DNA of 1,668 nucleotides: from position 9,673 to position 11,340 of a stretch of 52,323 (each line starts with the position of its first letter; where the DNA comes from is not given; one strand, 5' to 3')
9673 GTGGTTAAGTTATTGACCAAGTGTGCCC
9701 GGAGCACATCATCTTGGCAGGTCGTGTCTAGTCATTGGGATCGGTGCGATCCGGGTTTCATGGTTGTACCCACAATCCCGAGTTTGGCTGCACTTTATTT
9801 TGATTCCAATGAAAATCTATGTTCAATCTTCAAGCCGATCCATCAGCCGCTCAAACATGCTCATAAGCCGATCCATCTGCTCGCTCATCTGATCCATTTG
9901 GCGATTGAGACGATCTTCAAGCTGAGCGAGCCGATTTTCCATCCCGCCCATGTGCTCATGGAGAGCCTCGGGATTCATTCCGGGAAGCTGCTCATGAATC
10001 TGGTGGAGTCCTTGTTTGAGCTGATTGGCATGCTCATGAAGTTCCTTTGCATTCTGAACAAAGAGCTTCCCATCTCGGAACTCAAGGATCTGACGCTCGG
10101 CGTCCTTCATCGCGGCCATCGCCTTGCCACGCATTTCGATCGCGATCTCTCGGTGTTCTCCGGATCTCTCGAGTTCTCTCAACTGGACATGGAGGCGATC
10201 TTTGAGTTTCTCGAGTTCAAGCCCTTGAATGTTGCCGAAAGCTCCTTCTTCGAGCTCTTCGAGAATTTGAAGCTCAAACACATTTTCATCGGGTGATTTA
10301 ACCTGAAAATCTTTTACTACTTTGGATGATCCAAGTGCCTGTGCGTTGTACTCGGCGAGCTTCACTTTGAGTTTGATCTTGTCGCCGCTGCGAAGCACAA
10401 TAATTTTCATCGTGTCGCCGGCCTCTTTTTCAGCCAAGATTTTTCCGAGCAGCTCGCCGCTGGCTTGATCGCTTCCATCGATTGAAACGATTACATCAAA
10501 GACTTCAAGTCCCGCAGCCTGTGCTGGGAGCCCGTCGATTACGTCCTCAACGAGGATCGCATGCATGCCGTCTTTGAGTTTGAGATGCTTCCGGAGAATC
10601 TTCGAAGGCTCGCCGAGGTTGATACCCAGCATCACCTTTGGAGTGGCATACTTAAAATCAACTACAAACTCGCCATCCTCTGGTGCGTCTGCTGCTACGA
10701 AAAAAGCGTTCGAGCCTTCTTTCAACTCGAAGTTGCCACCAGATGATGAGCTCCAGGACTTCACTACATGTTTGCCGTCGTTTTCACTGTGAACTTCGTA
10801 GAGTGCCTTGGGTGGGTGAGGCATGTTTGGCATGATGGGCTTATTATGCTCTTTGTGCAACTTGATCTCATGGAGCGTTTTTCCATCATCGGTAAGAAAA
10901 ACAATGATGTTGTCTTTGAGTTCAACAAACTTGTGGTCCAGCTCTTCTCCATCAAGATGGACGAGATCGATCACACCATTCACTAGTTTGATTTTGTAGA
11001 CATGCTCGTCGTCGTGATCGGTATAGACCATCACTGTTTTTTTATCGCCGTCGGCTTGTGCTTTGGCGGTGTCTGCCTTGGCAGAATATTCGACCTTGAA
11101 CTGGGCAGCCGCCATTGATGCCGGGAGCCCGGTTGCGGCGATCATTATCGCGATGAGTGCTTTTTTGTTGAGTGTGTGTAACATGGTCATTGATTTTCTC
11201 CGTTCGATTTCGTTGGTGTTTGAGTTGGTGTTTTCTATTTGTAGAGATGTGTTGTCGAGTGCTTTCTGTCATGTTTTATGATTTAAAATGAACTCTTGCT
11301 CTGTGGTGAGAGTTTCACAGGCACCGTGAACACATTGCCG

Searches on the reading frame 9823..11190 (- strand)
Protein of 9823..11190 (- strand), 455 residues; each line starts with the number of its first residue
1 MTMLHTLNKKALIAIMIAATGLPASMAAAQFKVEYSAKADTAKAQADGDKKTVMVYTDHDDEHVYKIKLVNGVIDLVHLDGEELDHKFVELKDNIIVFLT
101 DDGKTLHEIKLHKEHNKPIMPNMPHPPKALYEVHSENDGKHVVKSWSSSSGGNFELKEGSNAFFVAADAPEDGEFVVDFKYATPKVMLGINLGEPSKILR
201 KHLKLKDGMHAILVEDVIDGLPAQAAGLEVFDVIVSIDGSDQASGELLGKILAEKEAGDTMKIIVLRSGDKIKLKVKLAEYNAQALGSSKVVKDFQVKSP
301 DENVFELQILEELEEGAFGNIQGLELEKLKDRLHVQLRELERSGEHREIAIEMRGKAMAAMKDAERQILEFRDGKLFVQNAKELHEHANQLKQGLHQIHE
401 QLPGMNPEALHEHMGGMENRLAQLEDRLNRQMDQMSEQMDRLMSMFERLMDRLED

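Call 37: search_protein_families(library=pfam, proteins=[window:9823-11190:-], max_evalue=0.001)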
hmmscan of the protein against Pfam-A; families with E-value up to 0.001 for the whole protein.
window:9823-11190:- (455 aa): 2 families
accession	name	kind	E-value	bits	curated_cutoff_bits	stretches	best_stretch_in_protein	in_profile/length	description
PF13180.12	PDZ_2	-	1.6e-09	38.3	27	1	207-278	12-80/80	PDZ domain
PF00595.29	PDZ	-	0.00017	22.4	23.2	1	209-265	24-80/81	PDZ domain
